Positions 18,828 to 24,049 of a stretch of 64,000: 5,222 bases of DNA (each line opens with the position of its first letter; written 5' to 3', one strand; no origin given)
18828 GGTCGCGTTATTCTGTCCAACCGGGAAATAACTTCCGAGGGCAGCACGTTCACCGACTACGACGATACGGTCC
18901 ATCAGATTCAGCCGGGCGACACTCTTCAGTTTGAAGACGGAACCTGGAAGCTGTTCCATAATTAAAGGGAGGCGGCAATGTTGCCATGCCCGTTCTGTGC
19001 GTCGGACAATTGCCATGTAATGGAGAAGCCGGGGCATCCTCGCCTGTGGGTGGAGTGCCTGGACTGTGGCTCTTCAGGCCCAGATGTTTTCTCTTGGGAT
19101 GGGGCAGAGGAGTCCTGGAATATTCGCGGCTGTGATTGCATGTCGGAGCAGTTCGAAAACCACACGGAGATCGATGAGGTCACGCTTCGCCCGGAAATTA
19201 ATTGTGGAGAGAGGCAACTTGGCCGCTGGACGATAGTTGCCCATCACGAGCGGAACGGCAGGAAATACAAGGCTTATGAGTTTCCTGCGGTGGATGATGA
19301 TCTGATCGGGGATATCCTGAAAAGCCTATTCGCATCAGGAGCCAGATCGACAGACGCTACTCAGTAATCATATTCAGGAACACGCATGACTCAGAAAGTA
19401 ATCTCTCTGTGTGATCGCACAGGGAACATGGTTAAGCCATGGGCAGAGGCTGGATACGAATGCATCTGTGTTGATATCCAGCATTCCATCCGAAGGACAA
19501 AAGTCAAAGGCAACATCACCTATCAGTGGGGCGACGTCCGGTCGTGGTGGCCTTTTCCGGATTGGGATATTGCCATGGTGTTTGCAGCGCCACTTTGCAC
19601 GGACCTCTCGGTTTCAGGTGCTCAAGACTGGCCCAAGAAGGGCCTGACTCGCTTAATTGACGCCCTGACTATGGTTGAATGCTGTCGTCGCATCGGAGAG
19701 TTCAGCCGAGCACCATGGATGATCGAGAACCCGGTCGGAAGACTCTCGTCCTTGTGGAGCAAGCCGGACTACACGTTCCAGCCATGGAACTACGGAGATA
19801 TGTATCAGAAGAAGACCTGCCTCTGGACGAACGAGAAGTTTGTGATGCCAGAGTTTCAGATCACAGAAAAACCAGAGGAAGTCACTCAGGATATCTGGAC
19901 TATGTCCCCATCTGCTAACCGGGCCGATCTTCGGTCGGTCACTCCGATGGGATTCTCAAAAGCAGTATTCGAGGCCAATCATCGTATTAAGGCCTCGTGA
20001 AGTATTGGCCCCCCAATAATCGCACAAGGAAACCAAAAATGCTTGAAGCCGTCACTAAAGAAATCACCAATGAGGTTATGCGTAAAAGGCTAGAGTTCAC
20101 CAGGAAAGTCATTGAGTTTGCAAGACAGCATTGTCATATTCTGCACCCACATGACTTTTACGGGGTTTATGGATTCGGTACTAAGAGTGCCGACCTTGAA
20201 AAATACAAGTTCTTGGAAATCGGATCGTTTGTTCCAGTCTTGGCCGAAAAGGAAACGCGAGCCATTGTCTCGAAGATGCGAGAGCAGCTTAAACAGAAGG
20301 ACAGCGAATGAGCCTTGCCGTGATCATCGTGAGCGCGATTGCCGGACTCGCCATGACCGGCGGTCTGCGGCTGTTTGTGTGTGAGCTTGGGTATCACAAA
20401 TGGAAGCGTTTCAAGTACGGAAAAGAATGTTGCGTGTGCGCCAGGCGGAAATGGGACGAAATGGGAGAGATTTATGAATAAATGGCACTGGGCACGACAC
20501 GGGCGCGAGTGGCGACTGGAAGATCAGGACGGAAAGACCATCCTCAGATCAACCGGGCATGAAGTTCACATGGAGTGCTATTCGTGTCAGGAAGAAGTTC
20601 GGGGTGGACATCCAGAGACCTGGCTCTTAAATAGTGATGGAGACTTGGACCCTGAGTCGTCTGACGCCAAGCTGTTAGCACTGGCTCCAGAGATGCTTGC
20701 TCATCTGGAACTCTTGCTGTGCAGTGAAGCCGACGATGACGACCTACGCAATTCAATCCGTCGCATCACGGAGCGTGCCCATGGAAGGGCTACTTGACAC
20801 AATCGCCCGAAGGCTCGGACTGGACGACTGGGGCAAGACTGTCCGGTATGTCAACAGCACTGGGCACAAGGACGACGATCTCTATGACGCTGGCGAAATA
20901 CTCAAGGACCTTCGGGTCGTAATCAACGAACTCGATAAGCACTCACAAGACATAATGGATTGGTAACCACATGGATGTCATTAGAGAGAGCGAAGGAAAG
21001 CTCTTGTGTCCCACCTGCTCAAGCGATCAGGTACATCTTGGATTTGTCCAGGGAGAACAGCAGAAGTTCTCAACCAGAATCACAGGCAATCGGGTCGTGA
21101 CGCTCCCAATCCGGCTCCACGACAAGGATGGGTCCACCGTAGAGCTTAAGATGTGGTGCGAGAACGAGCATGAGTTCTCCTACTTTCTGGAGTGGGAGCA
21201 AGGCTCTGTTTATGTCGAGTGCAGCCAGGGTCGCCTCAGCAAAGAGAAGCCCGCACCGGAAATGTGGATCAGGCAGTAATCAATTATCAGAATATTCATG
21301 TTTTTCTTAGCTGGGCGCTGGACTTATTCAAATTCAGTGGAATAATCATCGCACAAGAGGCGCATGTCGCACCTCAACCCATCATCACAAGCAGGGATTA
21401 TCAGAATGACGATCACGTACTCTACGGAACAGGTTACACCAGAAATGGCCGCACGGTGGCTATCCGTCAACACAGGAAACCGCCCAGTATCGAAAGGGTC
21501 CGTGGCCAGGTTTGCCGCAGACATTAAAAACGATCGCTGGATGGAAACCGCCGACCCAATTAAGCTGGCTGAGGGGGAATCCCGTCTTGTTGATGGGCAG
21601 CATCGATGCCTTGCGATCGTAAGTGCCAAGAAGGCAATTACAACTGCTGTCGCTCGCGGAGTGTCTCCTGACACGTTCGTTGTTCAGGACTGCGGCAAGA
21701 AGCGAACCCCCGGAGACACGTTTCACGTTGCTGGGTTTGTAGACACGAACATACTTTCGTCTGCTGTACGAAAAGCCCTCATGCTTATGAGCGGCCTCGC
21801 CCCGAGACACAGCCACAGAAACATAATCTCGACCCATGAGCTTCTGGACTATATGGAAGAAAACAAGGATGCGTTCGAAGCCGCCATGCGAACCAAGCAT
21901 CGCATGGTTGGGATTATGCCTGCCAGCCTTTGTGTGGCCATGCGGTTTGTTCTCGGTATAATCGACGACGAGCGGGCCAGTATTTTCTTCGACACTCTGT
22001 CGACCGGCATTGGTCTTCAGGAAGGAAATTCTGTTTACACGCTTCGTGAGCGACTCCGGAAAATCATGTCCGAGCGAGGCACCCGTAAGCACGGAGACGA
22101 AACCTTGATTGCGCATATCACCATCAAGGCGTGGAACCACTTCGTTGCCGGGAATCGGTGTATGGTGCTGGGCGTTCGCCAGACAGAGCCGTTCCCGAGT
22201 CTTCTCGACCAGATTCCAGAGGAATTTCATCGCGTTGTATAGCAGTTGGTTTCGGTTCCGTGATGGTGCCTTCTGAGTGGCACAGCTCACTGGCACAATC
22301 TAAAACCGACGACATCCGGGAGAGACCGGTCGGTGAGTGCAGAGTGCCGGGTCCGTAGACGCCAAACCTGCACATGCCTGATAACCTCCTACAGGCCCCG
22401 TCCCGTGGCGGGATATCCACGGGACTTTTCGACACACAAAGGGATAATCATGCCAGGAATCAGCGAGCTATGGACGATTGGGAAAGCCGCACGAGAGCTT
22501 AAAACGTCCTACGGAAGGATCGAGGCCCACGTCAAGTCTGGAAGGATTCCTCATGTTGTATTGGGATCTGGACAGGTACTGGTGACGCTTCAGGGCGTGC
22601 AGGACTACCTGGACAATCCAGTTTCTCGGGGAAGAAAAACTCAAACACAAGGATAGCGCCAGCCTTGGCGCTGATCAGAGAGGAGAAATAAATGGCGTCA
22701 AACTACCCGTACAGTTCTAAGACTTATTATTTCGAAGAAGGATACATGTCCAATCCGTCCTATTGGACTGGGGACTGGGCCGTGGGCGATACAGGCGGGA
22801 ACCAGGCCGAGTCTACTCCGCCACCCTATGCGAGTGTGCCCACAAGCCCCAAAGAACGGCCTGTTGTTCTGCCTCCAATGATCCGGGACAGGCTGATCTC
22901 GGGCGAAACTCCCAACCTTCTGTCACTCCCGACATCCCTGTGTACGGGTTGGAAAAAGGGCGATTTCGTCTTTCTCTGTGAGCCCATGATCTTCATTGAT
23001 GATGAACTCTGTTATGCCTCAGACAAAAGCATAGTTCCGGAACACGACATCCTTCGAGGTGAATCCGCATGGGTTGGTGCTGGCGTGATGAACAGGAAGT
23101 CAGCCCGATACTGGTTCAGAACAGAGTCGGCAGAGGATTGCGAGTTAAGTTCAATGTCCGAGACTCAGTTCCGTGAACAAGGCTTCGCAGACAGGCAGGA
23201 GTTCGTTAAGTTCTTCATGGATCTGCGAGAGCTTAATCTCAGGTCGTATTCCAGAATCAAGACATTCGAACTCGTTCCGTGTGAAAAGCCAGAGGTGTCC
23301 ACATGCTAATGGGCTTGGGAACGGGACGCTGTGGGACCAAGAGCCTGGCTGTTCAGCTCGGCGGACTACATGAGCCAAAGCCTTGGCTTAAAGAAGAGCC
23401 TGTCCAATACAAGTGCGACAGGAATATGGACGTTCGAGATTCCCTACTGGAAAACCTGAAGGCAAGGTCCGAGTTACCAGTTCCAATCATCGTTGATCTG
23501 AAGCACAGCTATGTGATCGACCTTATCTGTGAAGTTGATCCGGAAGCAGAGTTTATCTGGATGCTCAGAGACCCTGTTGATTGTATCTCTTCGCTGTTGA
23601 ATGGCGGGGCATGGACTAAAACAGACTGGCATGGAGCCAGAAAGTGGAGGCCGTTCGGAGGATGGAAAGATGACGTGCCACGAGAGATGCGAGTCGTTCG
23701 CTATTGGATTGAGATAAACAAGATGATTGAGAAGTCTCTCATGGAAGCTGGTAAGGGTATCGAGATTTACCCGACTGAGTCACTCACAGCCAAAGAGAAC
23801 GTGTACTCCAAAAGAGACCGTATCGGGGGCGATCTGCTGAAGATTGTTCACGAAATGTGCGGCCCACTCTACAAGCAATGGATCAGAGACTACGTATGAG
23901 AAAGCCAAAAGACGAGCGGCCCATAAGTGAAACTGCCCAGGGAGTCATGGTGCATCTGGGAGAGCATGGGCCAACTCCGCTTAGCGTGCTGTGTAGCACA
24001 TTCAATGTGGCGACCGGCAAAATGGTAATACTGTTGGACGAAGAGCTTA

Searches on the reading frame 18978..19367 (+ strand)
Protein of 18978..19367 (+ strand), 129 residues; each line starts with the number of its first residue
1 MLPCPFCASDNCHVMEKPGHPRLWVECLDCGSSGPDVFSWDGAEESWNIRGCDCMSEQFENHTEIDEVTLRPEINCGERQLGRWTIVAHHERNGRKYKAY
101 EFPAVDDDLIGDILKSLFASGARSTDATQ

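Call 87: search_protein_families(library=pfam, proteins=[window:18978-19367:+], max_evalue=0.05)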
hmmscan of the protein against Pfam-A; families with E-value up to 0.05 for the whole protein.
window:18978-19367:+ (129 aa): 1 family
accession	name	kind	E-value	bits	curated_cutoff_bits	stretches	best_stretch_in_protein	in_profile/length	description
PF14354.12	Lar_restr_allev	-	6.3e-06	26.8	28.6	1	2-50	4-57/58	Restriction alleviation protein Lar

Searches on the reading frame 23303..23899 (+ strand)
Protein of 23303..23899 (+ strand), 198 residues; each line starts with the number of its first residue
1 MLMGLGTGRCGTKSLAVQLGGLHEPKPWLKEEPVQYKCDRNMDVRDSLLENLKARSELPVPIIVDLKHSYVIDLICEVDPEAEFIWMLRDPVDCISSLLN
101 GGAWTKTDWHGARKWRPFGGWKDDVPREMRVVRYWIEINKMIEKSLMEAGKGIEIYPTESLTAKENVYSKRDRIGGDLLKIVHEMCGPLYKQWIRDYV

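Call 27: search_protein_families(library=pfam, proteins=[window:23303-23899:+], max_evalue=0.01)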
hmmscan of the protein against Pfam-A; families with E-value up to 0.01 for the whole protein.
window:23303-23899:+ (198 aa): 1 family
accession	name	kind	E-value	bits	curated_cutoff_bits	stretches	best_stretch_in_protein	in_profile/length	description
PF13469.12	Sulfotransfer_3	-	1.3e-06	29.3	27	1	61-110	102-154/216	Sulfotransferase family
